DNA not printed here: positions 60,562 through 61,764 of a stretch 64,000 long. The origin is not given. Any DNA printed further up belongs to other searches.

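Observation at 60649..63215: Low-GC island after tRNA-Arg encodes a radical-SAM/SPASM RiPP-like cassette (peptide, maturase, HExxH protein)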

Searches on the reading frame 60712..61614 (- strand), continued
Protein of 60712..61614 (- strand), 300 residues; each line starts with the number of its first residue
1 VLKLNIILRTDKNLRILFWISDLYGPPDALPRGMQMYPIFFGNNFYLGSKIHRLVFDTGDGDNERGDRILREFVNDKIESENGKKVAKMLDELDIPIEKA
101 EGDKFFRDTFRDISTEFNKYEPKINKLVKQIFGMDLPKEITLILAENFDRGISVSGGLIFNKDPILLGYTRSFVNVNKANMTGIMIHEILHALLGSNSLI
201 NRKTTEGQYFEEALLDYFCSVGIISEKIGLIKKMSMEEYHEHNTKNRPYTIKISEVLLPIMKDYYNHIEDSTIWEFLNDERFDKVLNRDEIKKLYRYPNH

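Call 55: search_protein_families(library=ncbifam, proteins=[L176:3958-4938:+, L177:4006-4989:+, L177:3587-3994:+, L178:2857-3417:+], max_evalue=0.001)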
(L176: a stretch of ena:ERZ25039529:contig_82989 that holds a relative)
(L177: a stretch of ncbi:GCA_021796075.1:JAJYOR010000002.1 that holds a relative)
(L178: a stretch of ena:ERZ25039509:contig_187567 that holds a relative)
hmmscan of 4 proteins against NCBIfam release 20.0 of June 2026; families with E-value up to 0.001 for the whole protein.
L176:3958-4938:+ (326 aa): 40 families (the best 25 are shown)
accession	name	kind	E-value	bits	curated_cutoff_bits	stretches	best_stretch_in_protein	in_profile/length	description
NF050035.1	rSAM_WgK_link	exception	5.2e-13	48.7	650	1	12-173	7-170/367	radical SAM/SPASM peptide maturase WgkB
NF045702.1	rSAM_GDGT_ether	equivalog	3e-12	46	450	1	17-138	89-211/486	tetraether lipid synthase Tes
NF049973.1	radical_Rv1681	equivalog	1.1e-11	44.2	380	1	23-132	81-186/326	Rv1681 family radical SAM protein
NF038283.1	viperin_w_prok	equivalog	3.3e-11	42.9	180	1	19-135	7-124/281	viperin family antiviral radical SAM protein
TIGR04055.1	rSAM_NirJ2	equivalog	3.6e-11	43.2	500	1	20-295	6-276/326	putative heme d1 biosynthesis radical SAM protein NirJ2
TIGR04051.1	rSAM_NirJ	equivalog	5.1e-11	42.1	515.45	1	19-248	7-240/354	heme d1 biosynthesis radical SAM protein NirJ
TIGR04303.1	GeoRSP_rSAM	equivalog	5.6e-11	42.6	400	1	13-296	4-279/325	GeoRSP system radical SAM/SPASM protein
NF045646.2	rSAM_Se_TrsS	equivalog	2.7e-10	39.4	490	1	18-132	90-202/441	radical SAM (seleno)protein TrsS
TIGR04250.1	SCM_rSAM_ScmE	equivalog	6.5e-10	38.4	400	1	13-176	2-167/358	SynChlorMet cassette radical SAM/SPASM protein ScmE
TIGR04054.1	rSAM_NirJ1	equivalog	7.6e-10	38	650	1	18-130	40-147/387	putative heme d1 biosynthesis radical SAM protein NirJ1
TIGR04317.1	W_rSAM_matur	equivalog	1.2e-09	37.7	380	1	16-147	6-131/349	tungsten cofactor oxidoreductase radical SAM maturase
TIGR02668.1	moaA_archaeal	equivalog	1.3e-09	37.5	325.25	1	16-135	12-126/303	GTP 3',8-cyclase MoaA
TIGR04545.1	rSAM_ahbD_hemeb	equivalog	2.2e-09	37.2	500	1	18-171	4-159/339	heme b synthase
NF001199.0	PRK00164.2-1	equivalog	2.9e-09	36.5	231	1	17-135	15-128/308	GTP 3',8-cyclase MoaA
TIGR02666.1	moaA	equivalog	4.6e-09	35.7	284.05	1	18-135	14-132/336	GTP 3',8-cyclase MoaA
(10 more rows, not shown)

L177:4006-4989:+ (327 aa): 61 families (the best 25 are shown)
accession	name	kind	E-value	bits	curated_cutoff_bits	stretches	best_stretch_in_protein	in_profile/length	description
TIGR04250.1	SCM_rSAM_ScmE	equivalog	9.4e-25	87.3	400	1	8-182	3-175/358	SynChlorMet cassette radical SAM/SPASM protein ScmE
NF050035.1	rSAM_WgK_link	exception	9.6e-23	80.7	650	1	5-180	6-178/367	radical SAM/SPASM peptide maturase WgkB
TIGR04545.1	rSAM_ahbD_hemeb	equivalog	7.8e-22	78.2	500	1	12-168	4-158/339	heme b synthase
TIGR04055.1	rSAM_NirJ2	equivalog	9.3e-21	74.7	500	1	13-306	5-290/326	putative heme d1 biosynthesis radical SAM protein NirJ2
TIGR04051.1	rSAM_NirJ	equivalog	4.7e-19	68.6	515.45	1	15-187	9-177/354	heme d1 biosynthesis radical SAM protein NirJ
TIGR04133.1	rSAM_w_lipo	hypoth_equivalog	5.2e-19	68.4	425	1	13-307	29-318/350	TIGR04133 family radical SAM/SPASM protein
TIGR04054.1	rSAM_NirJ1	equivalog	8.4e-17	60.8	650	1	11-177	39-201/387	putative heme d1 biosynthesis radical SAM protein NirJ1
TIGR03962.1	mycofact_rSAM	equivalog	9.4e-17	61.2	265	1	8-308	12-301/339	mycofactocin radical SAM maturase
NF045702.1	rSAM_GDGT_ether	equivalog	1.4e-16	60.2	450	1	11-158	89-236/486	tetraether lipid synthase Tes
NF045646.2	rSAM_Se_TrsS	equivalog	1.6e-16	59.9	490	1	12-158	90-232/441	radical SAM (seleno)protein TrsS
TIGR04053.2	TIGR04053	equivalog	1.9e-16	60.3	395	1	5-174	5-175/366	TIGR04053 family radical SAM/SPASM domain-containing protein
TIGR04317.1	W_rSAM_matur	equivalog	3.6e-16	59.2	380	1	10-175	6-174/349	tungsten cofactor oxidoreductase radical SAM maturase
TIGR02668.1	moaA_archaeal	equivalog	6.7e-16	58.1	325.25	1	10-275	12-270/303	GTP 3',8-cyclase MoaA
TIGR04546.1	rSAM_ahbC_deAc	equivalog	1.2e-15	57.3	650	1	12-166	43-194/390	12,18-didecarboxysiroheme deacetylase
NF001199.0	PRK00164.2-1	equivalog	2e-15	56.8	231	1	11-278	15-275/308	GTP 3',8-cyclase MoaA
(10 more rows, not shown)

L177:3587-3994:+ (135 aa): 0 families

L178:2857-3417:+ (186 aa): 18 families
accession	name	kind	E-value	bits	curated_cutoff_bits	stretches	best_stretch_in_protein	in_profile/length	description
NF002995.0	PRK03759.1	equivalog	2.1e-22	79.7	127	1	2-156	5-157/185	isopentenyl-diphosphate Delta-isomerase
TIGR02150.1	IPP_isom_1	equivalog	1.5e-13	50.9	105.8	1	8-156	3-147/159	isopentenyl-diphosphate delta-isomerase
NF011922.0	PRK15393.1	equivalog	9.5e-13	48.2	152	1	3-94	10-100/182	NUDIX hydrolase YfcD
NF006530.0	PRK08999.1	equivalog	1e-08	34.6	245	1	34-93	8-65/315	Nudix family hydrolase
NF041652.1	Nud_hyd_Dein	equivalog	3.5e-08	33.8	200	1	37-151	18-129/152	Nudix hydrolase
TIGR00586.1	mutt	equivalog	5.5e-08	32.9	97.9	1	33-93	6-64/129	8-oxo-dGTP diphosphatase MutT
NF007834.0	PRK10546.1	equivalog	1.1e-07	31.8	156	1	39-94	10-63/135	pyrimidine (deoxy)nucleoside triphosphate diphosphatase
NF041653.1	Nud_hyd_Meth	equivalog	1.3e-07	31.5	300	1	31-103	26-97/170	Nudix hydrolase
NF001938.0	PRK00714.1-5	equivalog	1.2e-06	28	116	1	30-92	11-76/172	RNA pyrophosphohydrolase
NF006961.0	PRK09438.1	equivalog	2.5e-06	27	103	1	34-95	10-66/151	dihydroneopterin triphosphate diphosphatase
NF008044.0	PRK10776.1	equivalog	3.5e-06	26.9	148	1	39-95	11-65/130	8-oxo-dGTP diphosphatase MutT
NF012016.0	PRK15472.1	equivalog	2.1e-05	24.3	95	1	39-122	10-90/141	nucleoside triphosphatase NudI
NF003787.0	PRK05379.1-4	equivalog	2.8e-05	23.2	449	1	43-151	218-326/346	bifunctional nicotinamide-nucleotide adenylyltransferase/Nudix hydroxylase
NF001934.0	PRK00714.1-1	equivalog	9.5e-05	21.9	241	1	31-104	7-74/176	RNA pyrophosphohydrolase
NF001935.0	PRK00714.1-2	equivalog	0.00012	21.7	259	1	32-92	8-62/183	RNA pyrophosphohydrolase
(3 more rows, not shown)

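Call 85: predict_structure(alignment_id=A4)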
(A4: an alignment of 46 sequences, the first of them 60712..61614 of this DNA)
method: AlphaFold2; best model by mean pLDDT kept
length: 300 residues; sequences in the alignment: 46
mean_pLDDT: 92.4   pTM: 0.91
mean pLDDT of the five models: 92.4, 91.9, 91.8, 91.5, 91.6
residues with pLDDT >= 90: 248; 70-90: 42; 50-70: 8; < 50: 2
segments of 3 or more residues with pLDDT < 50: none
pLDDT, mean of each block of 10 residues (from residue 1): 90 96 86 92 94 83 84 95 98 94 95 94 97 96 93 80 89 84 95 95 93 97 97 98 94 98 97 97 97 75
secondary structure, 60 per line:
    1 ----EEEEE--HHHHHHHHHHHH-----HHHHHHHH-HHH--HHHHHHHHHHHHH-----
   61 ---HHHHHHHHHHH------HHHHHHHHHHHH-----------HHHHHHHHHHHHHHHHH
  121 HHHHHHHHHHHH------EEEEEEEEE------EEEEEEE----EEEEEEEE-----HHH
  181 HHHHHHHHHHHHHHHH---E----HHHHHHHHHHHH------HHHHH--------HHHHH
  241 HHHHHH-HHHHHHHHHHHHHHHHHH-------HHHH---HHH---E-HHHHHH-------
elements in order: E5-9 H12-23 H29-36 H43-55 H64-74 H81-92 H104-132 E139-147 E154-160 E165-172 H178-196 H205-216 H223-227 H236-246 H248-265 H273-276 H288-293

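Call 87: fold_search(model_id=the predicted structure, library=pdb)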
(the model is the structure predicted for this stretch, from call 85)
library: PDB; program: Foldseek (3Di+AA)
matches with E <= 10: 141; with E <= 0.001: 0
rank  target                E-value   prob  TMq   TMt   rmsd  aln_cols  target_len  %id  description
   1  7xyo_A                1.2e-01  0.72  0.26  0.17   5.2       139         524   14  Crystal Structure of a M61 aminopeptidase family member from Myxococcus fulvus (released 2023-06-07)
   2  1kjy_C                4.9e-01  0.06  0.16  0.15  20.9       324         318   10  Crystal Structure of Human G[alpha]i1 Bound to the GoLoco Motif of RGS14 (released 2002-05-08)
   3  1bqb                  6.1e-01  0.30  0.32  0.32  10.0       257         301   12  AUREOLYSIN, STAPHYLOCOCCUS AUREUS METALLOPROTEINASE (released 1999-01-13)
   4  3v00_A                8.0e-01  0.03  0.14  0.13  22.4       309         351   11  Studies of a constitutively active G-alpha subunit provide insights into the mechanism of G protein activation. (released 2012-04-18)
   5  1r55_A                1.0e+00  0.20  0.17  0.24   9.7       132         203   11  Crystal structure of the catalytic domain of human ADAM 33 (released 2004-10-12)
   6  1nd1                  1.0e+00  0.08  0.15  0.21  12.6       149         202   19  Amino acid sequence and crystal structure of BaP1, a metalloproteinase from Bothrops asper snake venom that exerts multi (released 2003-11-04)
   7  5yfd_A                1.1e+00  0.02  0.11  0.07  17.2       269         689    9  Crystal structure of a new DPP III family member (released 2018-01-03)
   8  1kjy_A                1.2e+00  0.03  0.15  0.15  22.6       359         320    9  Crystal Structure of Human G[alpha]i1 Bound to the GoLoco Motif of RGS14 (released 2002-05-08)
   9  4dd8_D                1.2e+00  0.07  0.16  0.21  14.4       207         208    9  ADAM-8 metalloproteinase domain with bound batimastat (released 2012-06-06)
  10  4fgm                  1.4e+00  0.28  0.27  0.15   6.2       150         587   14  Crystal structure of the aminopeptidase N family protein Q5QTY1 from Idiomarina loihiensis. Northeast Structural Genomic (released 2012-08-01)
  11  1r54_A                1.5e+00  0.16  0.17  0.24   9.7       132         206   11  Crystal structure of the catalytic domain of human ADAM33 (released 2004-10-12)
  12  1hv5_B                1.5e+00  0.12  0.18  0.28   5.4       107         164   13  CRYSTAL STRUCTURE OF THE STROMELYSIN-3 (MMP-11) CATALYTIC DOMAIN COMPLEXED WITH A PHOSPHINIC INHIBITOR (released 2001-03-28)
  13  3onw_A                1.5e+00  0.02  0.16  0.15  21.8       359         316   10  Structure of a G-alpha-i1 mutant with enhanced affinity for the RGS14 GoLoco motif. (released 2010-11-24)
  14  4dd8_B                1.6e+00  0.07  0.16  0.22  14.8       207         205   11  ADAM-8 metalloproteinase domain with bound batimastat (released 2012-06-06)
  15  2aig                  1.7e+00  0.10  0.13  0.19   9.3        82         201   17  ADAMALYSIN II WITH PEPTIDOMIMETIC INHIBITOR POL647 (released 1998-04-15)
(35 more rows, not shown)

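Call 90: find_related_loci(query=A4, collection=viral_contigs, flank=8000)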
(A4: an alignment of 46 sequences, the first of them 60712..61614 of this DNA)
Query A4 (300 aa) in viral_contigs; peptide patterns used: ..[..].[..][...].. (x = any residue, [..] = any of these).
24 stretches matched a pattern, but none encodes a relative of the query by tblastn (E <= 1e-3).

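Call 92: search_protein_families(library=pfam, proteins=[L177:3587-3994:+, L176:3757-3948:+, L177:5874-6323:+, L176:6286-6867:+, L177:4006-4989:+, L176:3958-4938:+], max_evalue=1)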
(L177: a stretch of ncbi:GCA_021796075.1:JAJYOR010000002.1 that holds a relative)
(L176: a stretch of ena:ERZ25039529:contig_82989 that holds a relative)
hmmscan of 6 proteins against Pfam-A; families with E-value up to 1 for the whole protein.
L177:3587-3994:+ (135 aa): 1 family
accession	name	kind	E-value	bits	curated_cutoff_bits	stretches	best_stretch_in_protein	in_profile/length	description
PF09280.16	XPC-binding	-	0.014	15.5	26.4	1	70-95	30-55/57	XPC-binding domain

L176:3757-3948:+ (63 aa): 1 family
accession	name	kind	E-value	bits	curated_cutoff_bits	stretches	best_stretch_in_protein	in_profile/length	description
PF08984.16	DUF1858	-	0.088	13.4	32.2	1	33-62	3-32/59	Domain of unknown function (DUF1858)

L177:5874-6323:+ (149 aa): 1 family
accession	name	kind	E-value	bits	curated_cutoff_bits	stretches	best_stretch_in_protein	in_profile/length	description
PF21820.2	DUF6886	-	0.004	17.2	27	1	83-130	85-131/164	Family of unknown function (DUF6886)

L176:6286-6867:+ (193 aa): 0 families

L177:4006-4989:+ (327 aa): 3 families
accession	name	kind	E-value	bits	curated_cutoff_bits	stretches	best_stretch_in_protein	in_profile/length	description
PF04055.27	Radical_SAM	-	1.2e-18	68.2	29.5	1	12-171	1-165/166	Radical SAM superfamily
PF13186.11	SPASM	-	1.3e-08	35.4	21.5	1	252-299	1-52/67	Iron-sulfur cluster-binding domain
PF13353.11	Fer4_12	-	6.4e-06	27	22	1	16-105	13-106/137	4Fe-4S single cluster domain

L176:3958-4938:+ (326 aa): 2 families
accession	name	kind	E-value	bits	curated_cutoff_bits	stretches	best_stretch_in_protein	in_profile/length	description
PF04055.27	Radical_SAM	-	1.8e-14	54.7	29.5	1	18-137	1-120/166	Radical SAM superfamily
PF13353.11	Fer4_12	-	1.3e-05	25.9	22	1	21-142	12-130/137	4Fe-4S single cluster domain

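Call 96: search_protein_families(library=padloc, proteins=[window:60712-61605:-], max_evalue=0.01)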
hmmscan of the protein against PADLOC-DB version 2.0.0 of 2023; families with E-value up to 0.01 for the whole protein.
window:60712-61605:- (297 aa): 0 families
